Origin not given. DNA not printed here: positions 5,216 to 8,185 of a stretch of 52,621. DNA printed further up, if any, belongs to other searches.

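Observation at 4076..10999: GH94 phosphorylase fused to a huge polytopic membrane block and exported CBM-like repeats, with no GT84 synthase domain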

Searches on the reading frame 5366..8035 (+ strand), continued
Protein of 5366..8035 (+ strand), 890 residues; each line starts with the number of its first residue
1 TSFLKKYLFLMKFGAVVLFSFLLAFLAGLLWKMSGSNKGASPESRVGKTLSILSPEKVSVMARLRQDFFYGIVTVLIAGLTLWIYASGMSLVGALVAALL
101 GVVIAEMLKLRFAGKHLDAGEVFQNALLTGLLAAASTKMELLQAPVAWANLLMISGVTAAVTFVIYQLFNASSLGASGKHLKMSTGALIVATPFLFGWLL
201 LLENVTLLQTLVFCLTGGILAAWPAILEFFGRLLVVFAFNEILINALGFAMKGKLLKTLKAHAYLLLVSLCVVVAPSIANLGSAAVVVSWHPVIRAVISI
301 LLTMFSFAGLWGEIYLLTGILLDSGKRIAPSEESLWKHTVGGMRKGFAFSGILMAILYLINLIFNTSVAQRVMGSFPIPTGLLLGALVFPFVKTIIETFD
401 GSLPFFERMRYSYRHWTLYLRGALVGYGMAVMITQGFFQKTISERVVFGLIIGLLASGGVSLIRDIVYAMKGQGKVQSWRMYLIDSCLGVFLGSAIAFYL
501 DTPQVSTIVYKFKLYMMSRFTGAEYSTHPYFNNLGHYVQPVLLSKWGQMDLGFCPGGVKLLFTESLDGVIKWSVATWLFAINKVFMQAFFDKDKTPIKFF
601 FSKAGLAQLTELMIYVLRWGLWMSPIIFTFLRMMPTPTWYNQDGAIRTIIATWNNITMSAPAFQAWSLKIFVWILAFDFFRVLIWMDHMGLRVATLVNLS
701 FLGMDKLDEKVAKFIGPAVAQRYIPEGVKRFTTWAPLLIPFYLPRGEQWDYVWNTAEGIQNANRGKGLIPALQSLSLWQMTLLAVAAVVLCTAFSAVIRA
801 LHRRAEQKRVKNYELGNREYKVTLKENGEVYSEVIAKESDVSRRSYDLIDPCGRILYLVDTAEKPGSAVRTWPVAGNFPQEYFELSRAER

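Call 37: find_encoding_contigs(protein=P0006, flank=10000, max_places=2)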
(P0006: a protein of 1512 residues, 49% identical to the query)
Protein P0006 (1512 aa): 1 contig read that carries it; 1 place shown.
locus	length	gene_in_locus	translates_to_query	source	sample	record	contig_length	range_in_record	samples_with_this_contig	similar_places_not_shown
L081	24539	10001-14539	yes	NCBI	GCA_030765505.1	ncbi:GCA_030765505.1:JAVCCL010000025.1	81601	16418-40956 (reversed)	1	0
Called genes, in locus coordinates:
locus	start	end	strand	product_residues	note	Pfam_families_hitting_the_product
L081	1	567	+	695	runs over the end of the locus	PF03030:H_PPase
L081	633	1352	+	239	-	PF00691:OmpA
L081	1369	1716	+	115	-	-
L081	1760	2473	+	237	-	PF01255:Prenyltransf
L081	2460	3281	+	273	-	PF01148:CTP_transf_1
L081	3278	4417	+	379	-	PF02670:DXP_reductoisom, PF08436:DXP_redisom_C, PF13288:DXPR_C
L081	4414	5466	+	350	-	PF02163:Peptidase_M50, PF00595:PDZ (weak), PF13180:PDZ_2, PF17820:PDZ_6 (weak)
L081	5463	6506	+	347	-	PF04551:GcpE, PF26540:GcpE_C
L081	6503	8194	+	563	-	PF00587:tRNA-synt_2b, PF04073:tRNA_edit, PF03129:HGTP_anticodon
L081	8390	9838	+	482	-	-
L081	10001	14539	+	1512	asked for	PF06165:GH94_b-supersand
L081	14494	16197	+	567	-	PF06165:GH94_b-supersand, PF17167:Glyco_hydro_94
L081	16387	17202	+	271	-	PF00459:Inositol_P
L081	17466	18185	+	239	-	PF24481:CT398_CC, PF02591:Zn_ribbon_9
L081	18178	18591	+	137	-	PF00075:RNase_H, PF13456:RVT_3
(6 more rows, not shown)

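Call 38: find_encoding_contigs(protein=P0010, flank=10000, max_places=2)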
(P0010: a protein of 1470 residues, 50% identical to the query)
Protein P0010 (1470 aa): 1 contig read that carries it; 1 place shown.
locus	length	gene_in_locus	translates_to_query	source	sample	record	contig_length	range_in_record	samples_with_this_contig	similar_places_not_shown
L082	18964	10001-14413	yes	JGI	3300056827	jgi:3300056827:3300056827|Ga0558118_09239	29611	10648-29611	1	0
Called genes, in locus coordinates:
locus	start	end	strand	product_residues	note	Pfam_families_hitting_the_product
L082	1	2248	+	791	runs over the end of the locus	PF00762:Ferrochelatase, PF01266:DAO (weak), PF13450:NAD_binding_8, PF01593:Amino_oxidase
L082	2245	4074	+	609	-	PF02446:Glyco_hydro_77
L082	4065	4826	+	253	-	PF00005:ABC_tran, PF13304:AAA_21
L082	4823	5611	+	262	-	PF12698:ABC2_membrane_3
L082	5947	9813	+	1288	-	-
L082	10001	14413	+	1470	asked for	-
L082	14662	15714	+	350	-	PF06165:GH94_b-supersand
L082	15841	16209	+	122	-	-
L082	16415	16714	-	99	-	-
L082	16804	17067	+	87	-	-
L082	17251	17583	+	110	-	-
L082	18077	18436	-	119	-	PF19288:CofH_C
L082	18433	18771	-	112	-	PF04055:Radical_SAM (weak)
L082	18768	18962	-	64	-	?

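Call 42: search_protein_families(library=pfam, proteins=[L033:599-1915:+, L033:1972-2640:+, L033:4218-4826:+, L033:5027-7312:+, L033:19454-20221:+, L033:20215-21441:+, L033:21413-22426:+, L069:2915-5284:+, L076:2407-4686:+, L076:4686-5822:+], max_evalue=0.001)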
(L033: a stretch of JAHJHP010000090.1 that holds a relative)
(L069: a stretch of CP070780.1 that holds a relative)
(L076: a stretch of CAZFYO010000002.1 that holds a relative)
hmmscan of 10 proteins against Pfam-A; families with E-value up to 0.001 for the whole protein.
L033:599-1915:+ (439 aa): 2 families
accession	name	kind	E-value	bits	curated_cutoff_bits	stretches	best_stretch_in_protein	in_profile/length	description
PF01547.30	SBP_bac_1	-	1.1e-44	154.1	26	1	54-349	3-307/307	Bacterial extracellular solute-binding protein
PF13416.11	SBP_bac_8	-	2.5e-33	116.5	27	1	65-377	5-278/279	Bacterial extracellular solute-binding protein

L033:1972-2640:+ (223 aa): 2 families
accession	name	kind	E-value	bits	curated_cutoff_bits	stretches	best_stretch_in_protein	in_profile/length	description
PF00072.30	Response_reg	-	6.2e-32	110.5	30.2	1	3-113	1-111/111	Response regulator receiver domain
PF00486.34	Trans_reg_C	-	2.2e-27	95.3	26.2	1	146-220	2-77/77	Transcriptional regulatory protein, C terminal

L033:4218-4826:+ (203 aa): 2 families
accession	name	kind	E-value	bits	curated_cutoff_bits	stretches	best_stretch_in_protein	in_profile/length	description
PF03425.19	CBM_11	-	1.9e-07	31.7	27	1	72-170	42-141/182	Carbohydrate binding domain (family 11)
PF08547.18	CIA30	-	0.00031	21.2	24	1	103-165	59-119/157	Complex I intermediate-associated protein 30 (CIA30)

L033:5027-7312:+ (762 aa): 1 family
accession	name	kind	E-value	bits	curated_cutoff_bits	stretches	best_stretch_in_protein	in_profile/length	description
PF10091.15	Glycoamylase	-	3.2e-64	216.9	27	1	531-745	3-220/221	Putative glucoamylase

L033:19454-20221:+ (256 aa): 0 families

L033:20215-21441:+ (409 aa): 1 family
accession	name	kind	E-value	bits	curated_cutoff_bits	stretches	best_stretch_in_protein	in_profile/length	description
PF00480.26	ROK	-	1.3e-39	136.9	22.9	2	90-247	2-154/294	ROK family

L033:21413-22426:+ (338 aa): 3 families
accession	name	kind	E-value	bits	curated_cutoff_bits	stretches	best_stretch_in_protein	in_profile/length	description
PF01435.24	Peptidase_M48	-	2.6e-39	135.4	20.3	1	89-335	4-185/186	Peptidase family M48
PF05569.17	Peptidase_M56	-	6.3e-05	22.7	31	1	57-177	103-223/296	BlaR1 peptidase M56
PF13202.12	EF-hand_5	-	0.00052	19.8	25.9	0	280-299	1-21/25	EF hand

L069:2915-5284:+ (790 aa): 2 families
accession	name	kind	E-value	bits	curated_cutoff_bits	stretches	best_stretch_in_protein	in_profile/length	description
PF17167.11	Glyco_hydro_94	-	2.3e-112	376.2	27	1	310-713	1-420/420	Glycosyl hydrolase 94 superfamily, catalytic domain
PF06165.18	GH94_b-supersand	-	1e-79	268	23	1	26-279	1-251/251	Glycosyl hydrolase 94, supersandwich domain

L076:2407-4686:+ (760 aa): 3 families
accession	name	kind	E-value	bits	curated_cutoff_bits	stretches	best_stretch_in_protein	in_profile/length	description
PF01301.25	Glyco_hydro_35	-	9e-45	154.1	27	1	11-184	1-152/319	Glycosyl hydrolases family 35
PF22369.2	GLMA_2nd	-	4.2e-29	101.4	27.7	1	498-609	10-125/138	GLMA-like, second domain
PF02449.21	Glyco_hydro_42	-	8.1e-25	88.4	21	1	30-284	6-246/376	Beta-galactosidase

L076:4686-5822:+ (379 aa): 2 families
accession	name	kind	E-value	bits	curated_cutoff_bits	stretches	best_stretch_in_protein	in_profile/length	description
PF03425.19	CBM_11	-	7.7e-10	39.5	27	1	71-219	11-180/182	Carbohydrate binding domain (family 11)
PF08547.18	CIA30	-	0.00053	20.5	24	0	281-364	61-148/157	Complex I intermediate-associated protein 30 (CIA30)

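Call 51: find_homologous_proteins(query=A2, max_evalue=0.001)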
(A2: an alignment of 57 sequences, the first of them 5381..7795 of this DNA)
Query A2 (57 sequences) (805 aa, profile of the alignment): 14 proteins with E <= 0.001 among 8000 candidates.
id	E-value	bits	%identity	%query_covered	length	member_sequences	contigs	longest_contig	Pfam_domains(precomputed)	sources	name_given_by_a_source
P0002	0.0e+0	1355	60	95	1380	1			PF06165.19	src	-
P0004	0.0e+0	1352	57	94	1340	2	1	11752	PF06165.19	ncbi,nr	ncbi:MAG: hypothetical protein ISS92_05995, partial [Candidatus Omnitrophica bacterium]|nr:hypotheti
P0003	0.0e+0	1311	61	92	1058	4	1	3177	PF06165.19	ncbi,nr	ncbi:MAG: hypothetical protein PHN49_12375, partial [Candidatus Omnitrophica bacterium]|nr:hypotheti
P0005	0.0e+0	1236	52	100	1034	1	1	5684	-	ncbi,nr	ncbi:MAG: hypothetical protein NTY34_00780, partial [Candidatus Omnitrophica bacterium]|nr:hypotheti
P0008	0.0e+0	1134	59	83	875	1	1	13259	-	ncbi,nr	ncbi:MAG: hypothetical protein Q7S07_01885, partial [Candidatus Omnitrophota bacterium]|nr:hypotheti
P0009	0.0e+0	1091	51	87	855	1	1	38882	-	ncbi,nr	ncbi:MAG: hypothetical protein Q7S30_06070, partial [Candidatus Omnitrophota bacterium]|nr:hypotheti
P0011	3.6e-291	986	54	79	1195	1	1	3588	-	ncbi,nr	ncbi:MAG: hypothetical protein HY582_01380, partial [Candidatus Omnitrophica bacterium]|nr:hypotheti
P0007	2.3e-285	967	61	66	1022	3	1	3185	PF06165.19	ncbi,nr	ncbi:MAG: hypothetical protein PHT32_08235, partial [Candidatus Omnitrophica bacterium]|nr:hypotheti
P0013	6.7e-274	929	43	87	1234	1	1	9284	PF17167.11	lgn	-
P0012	2.2e-256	871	52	72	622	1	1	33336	-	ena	-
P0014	1.6e-245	835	46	77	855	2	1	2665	-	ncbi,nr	ncbi:MAG TPA: hypothetical protein VFF52_15615, partial [Isosphaeraceae bacterium]|nr:hypothetical p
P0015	8.3e-162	559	51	48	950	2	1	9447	-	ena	-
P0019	1.8e-153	531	47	50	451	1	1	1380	-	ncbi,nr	ncbi:MAG: hypothetical protein Q8R48_03500, partial [Candidatus Omnitrophota bacterium]|nr:hypotheti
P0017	1.3e-68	250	51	26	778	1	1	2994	-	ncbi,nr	ncbi:MAG TPA: hypothetical protein P5079_11190, partial [Elusimicrobiota bacterium]|nr:hypothetical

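Call 64: search_protein_representatives(alignment_id=A3)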
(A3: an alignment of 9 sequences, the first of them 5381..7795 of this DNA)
Query: 9 sequences, 940 profile positions. Proteins with E-value up to 0.001 (for the whole library): 634; up to 1e-10: 509; up to 1e-30: 277. The best 150 are listed.
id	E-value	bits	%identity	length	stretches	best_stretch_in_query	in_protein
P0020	0.0e+00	1514.8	-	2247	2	20-939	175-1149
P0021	0.0e+00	1432.2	-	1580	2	25-939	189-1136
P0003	0.0e+00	1349.0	-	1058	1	217-939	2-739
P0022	0.0e+00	1267.9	-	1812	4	14-936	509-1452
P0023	0.0e+00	1087.4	-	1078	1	16-934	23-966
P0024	0.0e+00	1072.2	-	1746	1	6-932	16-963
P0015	5.3e-286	968.1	-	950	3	24-596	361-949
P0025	5.6e-285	964.7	-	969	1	217-934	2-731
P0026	7.2e-275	931.3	-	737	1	10-684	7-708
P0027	1.2e-272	923.9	-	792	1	242-939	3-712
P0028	3.9e-265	899.0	-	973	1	7-853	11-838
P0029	6.6e-265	898.3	-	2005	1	8-912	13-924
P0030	8.8e-263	891.2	-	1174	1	212-936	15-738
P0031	5.0e-259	878.8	-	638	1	360-936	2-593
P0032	2.4e-251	853.4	-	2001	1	13-919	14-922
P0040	8.5e-189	646.4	-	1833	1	236-908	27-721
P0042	1.1e-187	642.7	-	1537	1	235-890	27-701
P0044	6.7e-175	600.4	-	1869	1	250-893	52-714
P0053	1.7e-159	549.4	-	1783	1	292-923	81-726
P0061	2.1e-146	506.1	-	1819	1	275-919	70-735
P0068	4.3e-134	465.3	-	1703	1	329-920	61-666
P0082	8.2e-114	398.2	-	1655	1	392-918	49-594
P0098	2.8e-85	303.8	-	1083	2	715-926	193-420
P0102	1.2e-80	288.4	-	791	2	729-844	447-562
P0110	2.0e-76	274.5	-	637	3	795-912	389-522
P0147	6.1e-59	216.6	-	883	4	678-749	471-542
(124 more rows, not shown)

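Call 66: list_cluster_members(proteins=[P0040, P0053, P0082, P0068, P0098, P0102, P0147, P0020, P0029, P0044])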
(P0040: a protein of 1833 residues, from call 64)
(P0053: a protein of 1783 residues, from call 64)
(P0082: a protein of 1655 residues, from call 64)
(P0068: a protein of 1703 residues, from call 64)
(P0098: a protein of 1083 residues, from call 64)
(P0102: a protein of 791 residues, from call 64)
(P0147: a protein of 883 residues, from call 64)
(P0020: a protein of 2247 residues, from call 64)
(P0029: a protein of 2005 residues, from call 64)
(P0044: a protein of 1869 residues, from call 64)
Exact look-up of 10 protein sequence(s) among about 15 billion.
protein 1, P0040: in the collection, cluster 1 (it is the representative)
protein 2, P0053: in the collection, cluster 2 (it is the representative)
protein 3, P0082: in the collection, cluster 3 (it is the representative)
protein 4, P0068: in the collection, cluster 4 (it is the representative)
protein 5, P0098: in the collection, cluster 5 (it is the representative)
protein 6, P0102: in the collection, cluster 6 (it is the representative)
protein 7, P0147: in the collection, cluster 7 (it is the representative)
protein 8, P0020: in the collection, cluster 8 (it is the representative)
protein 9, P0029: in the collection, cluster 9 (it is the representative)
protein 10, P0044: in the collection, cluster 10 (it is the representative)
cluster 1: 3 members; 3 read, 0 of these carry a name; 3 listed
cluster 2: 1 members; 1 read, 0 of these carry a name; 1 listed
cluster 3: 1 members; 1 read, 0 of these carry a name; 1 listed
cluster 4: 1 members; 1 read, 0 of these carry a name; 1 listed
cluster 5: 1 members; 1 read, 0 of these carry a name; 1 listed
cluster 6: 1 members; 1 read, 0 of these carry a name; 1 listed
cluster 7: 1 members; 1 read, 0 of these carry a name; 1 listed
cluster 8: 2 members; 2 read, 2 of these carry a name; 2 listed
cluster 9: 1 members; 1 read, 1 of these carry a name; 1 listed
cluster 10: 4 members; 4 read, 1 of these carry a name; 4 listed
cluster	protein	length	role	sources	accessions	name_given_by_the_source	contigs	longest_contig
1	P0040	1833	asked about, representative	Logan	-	-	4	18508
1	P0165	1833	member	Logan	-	-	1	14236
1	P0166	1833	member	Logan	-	-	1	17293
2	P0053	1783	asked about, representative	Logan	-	-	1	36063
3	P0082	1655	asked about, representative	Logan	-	-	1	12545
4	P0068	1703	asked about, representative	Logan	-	-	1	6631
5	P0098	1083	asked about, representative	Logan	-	-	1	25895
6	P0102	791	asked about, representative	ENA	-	-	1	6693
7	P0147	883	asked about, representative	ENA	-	-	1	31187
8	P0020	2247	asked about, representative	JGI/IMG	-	cyclic beta-1,2-glucan synthetase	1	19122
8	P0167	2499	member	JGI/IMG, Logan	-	cyclic beta-1,2-glucan synthetase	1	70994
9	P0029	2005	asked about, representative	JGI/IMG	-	cyclic beta-1,2-glucan synthetase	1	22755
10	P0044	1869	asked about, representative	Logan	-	-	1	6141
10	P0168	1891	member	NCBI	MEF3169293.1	MAG: glycosyl transferase family 36 [Deltaproteobacteria bacterium]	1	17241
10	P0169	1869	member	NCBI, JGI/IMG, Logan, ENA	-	-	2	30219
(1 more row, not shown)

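Call 67: search_protein_families(library=pfam, proteins=[P0040, P0082, P0098, P0102, P0147, P0110, P0053], max_evalue=0.001)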
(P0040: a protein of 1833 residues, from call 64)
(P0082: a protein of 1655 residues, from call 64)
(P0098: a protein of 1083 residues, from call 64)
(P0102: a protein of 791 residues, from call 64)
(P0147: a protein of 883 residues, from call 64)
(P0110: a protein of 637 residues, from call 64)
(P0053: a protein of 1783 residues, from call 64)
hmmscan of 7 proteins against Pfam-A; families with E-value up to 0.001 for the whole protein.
P0040 (1833 aa): 2 families
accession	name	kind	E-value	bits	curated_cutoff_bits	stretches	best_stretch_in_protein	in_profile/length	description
PF06165.18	GH94_b-supersand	-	2.9e-79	266.5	23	2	1084-1326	1-251/251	Glycosyl hydrolase 94, supersandwich domain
PF17167.11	Glyco_hydro_94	-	4.5e-68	230.3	27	1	1357-1786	1-416/420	Glycosyl hydrolase 94 superfamily, catalytic domain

P0082 (1655 aa): 2 families
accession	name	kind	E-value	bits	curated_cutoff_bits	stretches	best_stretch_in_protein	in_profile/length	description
PF06165.18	GH94_b-supersand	-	7.2e-65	219.4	23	2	923-1165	1-251/251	Glycosyl hydrolase 94, supersandwich domain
PF17167.11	Glyco_hydro_94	-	4.2e-59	200.8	27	1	1196-1620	1-420/420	Glycosyl hydrolase 94 superfamily, catalytic domain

P0098 (1083 aa): 2 families
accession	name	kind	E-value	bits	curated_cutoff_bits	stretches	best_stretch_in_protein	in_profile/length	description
PF17167.11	Glyco_hydro_94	-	1.9e-37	129.4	27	1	741-991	2-246/420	Glycosyl hydrolase 94 superfamily, catalytic domain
PF06165.18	GH94_b-supersand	-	1.5e-28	100.4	23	1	435-690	9-248/251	Glycosyl hydrolase 94, supersandwich domain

P0102 (791 aa): 0 families

P0147 (883 aa): 0 families

P0110 (637 aa): 0 families

P0053 (1783 aa): 2 families
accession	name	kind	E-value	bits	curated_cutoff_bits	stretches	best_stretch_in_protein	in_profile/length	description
PF17167.11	Glyco_hydro_94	-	2.4e-61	208.1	27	1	1322-1743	2-414/420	Glycosyl hydrolase 94 superfamily, catalytic domain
PF06165.18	GH94_b-supersand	-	4.7e-52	177.4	23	2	1052-1290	3-251/251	Glycosyl hydrolase 94, supersandwich domain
